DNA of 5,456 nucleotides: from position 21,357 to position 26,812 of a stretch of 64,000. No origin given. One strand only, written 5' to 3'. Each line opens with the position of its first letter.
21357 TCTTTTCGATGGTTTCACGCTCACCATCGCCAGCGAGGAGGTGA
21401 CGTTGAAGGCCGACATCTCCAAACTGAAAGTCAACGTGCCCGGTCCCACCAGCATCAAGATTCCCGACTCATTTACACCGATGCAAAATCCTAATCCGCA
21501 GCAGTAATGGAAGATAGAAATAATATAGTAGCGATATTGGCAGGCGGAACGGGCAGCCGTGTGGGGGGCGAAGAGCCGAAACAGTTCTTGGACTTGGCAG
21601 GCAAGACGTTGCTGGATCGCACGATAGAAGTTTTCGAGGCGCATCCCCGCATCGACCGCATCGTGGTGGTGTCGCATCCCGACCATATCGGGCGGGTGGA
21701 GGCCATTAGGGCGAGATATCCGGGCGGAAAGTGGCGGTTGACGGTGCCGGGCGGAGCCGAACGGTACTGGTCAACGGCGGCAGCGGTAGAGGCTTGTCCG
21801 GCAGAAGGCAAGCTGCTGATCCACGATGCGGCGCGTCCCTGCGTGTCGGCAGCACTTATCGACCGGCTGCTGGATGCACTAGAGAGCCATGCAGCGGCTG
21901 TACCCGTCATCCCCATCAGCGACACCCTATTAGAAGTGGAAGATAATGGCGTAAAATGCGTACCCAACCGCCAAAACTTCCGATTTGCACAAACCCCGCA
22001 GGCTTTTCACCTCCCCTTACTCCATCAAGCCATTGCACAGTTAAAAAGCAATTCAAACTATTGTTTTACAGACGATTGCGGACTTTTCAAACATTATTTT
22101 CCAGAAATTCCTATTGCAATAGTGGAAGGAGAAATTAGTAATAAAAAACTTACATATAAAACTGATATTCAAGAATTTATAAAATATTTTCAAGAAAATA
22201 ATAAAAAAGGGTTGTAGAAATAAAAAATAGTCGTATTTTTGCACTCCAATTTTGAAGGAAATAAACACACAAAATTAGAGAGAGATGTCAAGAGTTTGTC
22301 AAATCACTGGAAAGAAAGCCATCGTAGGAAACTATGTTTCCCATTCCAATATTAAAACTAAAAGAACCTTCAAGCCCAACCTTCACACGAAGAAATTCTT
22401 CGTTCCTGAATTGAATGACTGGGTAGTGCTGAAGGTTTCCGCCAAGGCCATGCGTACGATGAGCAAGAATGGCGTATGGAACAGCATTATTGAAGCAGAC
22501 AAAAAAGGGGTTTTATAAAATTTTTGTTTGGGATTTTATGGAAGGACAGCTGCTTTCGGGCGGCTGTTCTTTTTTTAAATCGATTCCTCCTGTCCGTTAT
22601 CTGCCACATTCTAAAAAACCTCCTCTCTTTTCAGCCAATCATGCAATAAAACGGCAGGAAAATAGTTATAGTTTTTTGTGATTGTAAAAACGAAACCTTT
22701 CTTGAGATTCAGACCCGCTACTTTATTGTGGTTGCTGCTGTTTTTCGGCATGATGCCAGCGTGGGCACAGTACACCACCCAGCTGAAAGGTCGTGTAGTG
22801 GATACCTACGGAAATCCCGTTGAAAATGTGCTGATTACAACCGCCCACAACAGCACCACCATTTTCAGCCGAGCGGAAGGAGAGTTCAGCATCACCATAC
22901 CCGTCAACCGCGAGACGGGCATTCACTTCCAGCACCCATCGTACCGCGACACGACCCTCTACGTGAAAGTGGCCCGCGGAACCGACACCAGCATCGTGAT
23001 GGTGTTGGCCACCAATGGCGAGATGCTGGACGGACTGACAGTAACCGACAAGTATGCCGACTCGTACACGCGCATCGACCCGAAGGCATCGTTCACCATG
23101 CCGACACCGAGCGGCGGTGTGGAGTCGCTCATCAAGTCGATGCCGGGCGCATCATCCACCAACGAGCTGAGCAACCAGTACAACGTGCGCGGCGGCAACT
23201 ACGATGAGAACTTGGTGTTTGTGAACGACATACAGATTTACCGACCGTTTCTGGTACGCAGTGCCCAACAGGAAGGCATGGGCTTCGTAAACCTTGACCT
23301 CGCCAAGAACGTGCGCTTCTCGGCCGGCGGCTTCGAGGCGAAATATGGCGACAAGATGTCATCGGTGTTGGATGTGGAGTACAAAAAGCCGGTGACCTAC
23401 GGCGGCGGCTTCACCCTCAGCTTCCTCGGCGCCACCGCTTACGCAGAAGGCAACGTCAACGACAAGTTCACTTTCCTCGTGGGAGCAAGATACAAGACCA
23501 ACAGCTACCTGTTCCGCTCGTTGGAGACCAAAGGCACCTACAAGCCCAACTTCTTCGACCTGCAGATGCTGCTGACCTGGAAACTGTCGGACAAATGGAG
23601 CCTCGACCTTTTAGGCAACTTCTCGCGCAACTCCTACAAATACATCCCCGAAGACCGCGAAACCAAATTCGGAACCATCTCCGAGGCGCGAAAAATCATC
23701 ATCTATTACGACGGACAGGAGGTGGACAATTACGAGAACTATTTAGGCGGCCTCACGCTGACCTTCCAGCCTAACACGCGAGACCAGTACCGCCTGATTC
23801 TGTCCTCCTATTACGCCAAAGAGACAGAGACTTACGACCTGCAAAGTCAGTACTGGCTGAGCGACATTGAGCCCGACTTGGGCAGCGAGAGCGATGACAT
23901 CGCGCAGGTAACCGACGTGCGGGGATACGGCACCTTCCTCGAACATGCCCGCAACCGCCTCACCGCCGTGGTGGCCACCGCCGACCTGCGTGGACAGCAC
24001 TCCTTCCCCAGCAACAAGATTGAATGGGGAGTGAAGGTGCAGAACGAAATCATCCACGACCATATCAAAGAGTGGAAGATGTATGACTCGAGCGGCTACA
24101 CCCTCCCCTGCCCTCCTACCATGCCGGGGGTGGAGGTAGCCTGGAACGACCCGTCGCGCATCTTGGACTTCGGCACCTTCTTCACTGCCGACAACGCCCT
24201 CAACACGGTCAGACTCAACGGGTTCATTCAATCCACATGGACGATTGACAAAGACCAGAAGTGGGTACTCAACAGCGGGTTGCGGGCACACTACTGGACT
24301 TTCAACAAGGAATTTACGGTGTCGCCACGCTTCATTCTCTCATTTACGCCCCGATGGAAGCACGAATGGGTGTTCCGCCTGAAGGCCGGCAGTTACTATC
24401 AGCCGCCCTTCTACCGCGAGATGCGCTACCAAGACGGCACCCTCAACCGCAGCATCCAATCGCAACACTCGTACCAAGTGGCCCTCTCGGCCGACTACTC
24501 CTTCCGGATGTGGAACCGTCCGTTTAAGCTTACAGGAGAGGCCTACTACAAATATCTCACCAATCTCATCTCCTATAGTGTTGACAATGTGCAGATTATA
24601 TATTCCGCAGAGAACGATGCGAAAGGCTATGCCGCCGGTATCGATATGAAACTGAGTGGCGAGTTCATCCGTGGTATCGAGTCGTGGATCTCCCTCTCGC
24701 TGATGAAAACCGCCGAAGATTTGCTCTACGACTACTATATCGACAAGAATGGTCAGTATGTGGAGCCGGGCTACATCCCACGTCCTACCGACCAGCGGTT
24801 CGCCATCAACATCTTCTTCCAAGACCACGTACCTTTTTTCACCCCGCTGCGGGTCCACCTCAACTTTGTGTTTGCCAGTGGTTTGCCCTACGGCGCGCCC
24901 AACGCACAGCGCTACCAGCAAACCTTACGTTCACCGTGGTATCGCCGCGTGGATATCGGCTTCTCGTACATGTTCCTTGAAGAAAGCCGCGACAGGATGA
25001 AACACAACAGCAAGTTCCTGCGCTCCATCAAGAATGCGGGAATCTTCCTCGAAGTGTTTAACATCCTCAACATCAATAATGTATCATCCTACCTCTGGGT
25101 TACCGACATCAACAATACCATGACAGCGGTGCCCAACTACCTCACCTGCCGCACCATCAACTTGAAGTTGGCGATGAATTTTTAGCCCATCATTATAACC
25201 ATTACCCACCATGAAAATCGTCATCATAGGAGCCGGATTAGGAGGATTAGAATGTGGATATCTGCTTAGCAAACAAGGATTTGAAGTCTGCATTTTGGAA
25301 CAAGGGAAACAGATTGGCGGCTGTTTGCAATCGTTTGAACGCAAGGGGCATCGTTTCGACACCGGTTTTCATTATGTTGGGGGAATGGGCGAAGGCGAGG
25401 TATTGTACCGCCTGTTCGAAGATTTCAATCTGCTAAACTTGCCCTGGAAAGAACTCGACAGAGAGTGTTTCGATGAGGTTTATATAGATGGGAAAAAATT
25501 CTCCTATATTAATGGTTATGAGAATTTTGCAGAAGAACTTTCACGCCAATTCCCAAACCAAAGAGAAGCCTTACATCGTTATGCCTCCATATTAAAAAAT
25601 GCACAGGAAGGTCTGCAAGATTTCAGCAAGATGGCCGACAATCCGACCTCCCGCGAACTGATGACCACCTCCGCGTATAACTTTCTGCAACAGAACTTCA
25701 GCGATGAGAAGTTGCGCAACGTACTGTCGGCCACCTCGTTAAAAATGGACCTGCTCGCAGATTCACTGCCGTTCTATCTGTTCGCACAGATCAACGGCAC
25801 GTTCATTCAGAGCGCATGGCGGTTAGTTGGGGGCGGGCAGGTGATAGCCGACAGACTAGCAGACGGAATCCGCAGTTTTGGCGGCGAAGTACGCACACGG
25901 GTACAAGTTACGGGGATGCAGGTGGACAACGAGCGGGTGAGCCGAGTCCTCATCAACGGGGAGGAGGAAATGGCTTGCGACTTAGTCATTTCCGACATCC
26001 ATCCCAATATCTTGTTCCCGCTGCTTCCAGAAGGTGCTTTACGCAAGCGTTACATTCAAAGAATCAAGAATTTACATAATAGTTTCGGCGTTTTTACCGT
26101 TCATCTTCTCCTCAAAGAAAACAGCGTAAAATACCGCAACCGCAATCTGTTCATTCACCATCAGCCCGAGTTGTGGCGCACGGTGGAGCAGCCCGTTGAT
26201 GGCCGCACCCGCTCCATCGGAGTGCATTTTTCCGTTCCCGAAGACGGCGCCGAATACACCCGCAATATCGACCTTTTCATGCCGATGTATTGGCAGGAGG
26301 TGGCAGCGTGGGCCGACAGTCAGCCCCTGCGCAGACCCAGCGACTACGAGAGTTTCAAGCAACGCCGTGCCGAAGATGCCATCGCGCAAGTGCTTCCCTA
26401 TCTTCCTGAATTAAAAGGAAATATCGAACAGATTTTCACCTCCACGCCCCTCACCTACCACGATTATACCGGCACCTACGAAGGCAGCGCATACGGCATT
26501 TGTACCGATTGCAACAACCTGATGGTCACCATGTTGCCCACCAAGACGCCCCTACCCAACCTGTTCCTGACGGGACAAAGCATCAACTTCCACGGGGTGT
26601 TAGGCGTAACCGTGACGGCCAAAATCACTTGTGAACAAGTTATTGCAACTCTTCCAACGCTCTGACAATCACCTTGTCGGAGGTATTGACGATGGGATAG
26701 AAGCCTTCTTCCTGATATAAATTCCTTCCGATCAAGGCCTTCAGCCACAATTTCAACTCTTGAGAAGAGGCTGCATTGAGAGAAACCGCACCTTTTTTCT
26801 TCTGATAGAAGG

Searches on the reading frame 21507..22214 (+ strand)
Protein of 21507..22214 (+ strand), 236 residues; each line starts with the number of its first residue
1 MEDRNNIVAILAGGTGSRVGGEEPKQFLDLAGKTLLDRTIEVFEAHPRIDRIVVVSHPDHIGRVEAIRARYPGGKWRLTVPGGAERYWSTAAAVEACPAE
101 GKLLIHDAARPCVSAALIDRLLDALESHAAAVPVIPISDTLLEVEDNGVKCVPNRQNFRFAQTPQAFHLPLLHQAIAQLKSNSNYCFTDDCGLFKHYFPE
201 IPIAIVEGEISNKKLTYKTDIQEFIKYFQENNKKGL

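Call 28: search_protein_families(library=pfam, proteins=[window:21507-22214:+], max_evalue=0.00001)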
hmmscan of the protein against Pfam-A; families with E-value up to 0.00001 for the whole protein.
window:21507-22214:+ (236 aa): 2 families
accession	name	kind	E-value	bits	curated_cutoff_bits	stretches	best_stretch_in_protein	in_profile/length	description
PF01128.25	IspD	-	7.3e-48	163.7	27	1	8-222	3-213/221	2-C-methyl-D-erythritol 4-phosphate cytidylyltransferase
PF12804.13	NTP_transf_3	-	1.1e-15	58.6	27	1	9-134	2-120/160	MobA-like NTP transferase domain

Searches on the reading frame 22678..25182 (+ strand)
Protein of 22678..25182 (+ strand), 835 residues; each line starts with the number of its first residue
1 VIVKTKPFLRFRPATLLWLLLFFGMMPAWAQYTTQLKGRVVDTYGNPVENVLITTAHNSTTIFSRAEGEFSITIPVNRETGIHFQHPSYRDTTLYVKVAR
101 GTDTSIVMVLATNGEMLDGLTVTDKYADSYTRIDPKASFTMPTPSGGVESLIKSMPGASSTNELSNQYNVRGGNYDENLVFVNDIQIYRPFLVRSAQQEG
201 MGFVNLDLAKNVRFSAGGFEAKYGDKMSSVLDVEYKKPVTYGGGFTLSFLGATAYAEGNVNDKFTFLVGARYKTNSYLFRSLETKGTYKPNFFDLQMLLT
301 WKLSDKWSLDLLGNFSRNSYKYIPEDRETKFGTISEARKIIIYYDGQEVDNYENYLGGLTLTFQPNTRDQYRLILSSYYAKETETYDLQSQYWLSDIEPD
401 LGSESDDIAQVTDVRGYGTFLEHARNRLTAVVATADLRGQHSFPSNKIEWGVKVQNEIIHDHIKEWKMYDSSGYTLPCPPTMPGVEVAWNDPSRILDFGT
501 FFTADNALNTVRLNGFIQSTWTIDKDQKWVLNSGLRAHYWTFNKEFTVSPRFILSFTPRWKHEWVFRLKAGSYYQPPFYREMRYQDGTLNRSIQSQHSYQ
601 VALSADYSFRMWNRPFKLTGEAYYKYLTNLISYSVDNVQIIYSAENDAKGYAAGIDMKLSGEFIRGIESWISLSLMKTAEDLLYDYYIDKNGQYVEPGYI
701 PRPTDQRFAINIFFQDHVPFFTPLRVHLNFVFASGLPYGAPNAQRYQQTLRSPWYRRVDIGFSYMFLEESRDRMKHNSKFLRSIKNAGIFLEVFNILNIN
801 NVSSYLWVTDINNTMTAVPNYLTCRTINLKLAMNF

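Call 28: search_protein_families(library=pfam, proteins=[window:22678-25182:+], max_evalue=0.00001)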
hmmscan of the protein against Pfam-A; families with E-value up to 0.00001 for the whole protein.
window:22678-25182:+ (835 aa): 2 families
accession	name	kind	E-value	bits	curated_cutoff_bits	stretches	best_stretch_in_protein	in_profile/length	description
PF13620.12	CarboxypepD_reg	-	1.9e-07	31.7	32.3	1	35-110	1-81/82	Carboxypeptidase regulatory-like domain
PF13715.12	CarbopepD_reg_2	-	6.2e-06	26.6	32.2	0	36-122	1-88/88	CarboxypepD_reg-like domain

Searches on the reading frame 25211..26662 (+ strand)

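Call 28: search_protein_families(library=pfam, proteins=[window:25211-26662:+], max_evalue=0.00001)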
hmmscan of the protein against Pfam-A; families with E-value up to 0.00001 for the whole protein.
window:25211-26662:+ (484 aa): 5 families
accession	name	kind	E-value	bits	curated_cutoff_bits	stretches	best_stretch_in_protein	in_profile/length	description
PF01593.30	Amino_oxidase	-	8.4e-23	81.8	19.8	1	10-478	1-443/443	Flavin containing amine oxidoreductase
PF13450.12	NAD_binding_8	-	2.7e-17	63.2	21.9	1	5-72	1-68/68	NAD(P)-binding Rossmann-like domain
PF01266.30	DAO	-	1.1e-07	32.1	27.9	0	2-37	1-37/353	FAD dependent oxidoreductase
PF00890.30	FAD_binding_2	-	9.9e-07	28.7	20.4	0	3-39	2-38/414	FAD binding domain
PF07992.20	Pyr_redox_2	-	5.7e-06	26.4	26.1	0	2-34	2-34/291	Pyridine nucleotide-disulphide oxidoreductase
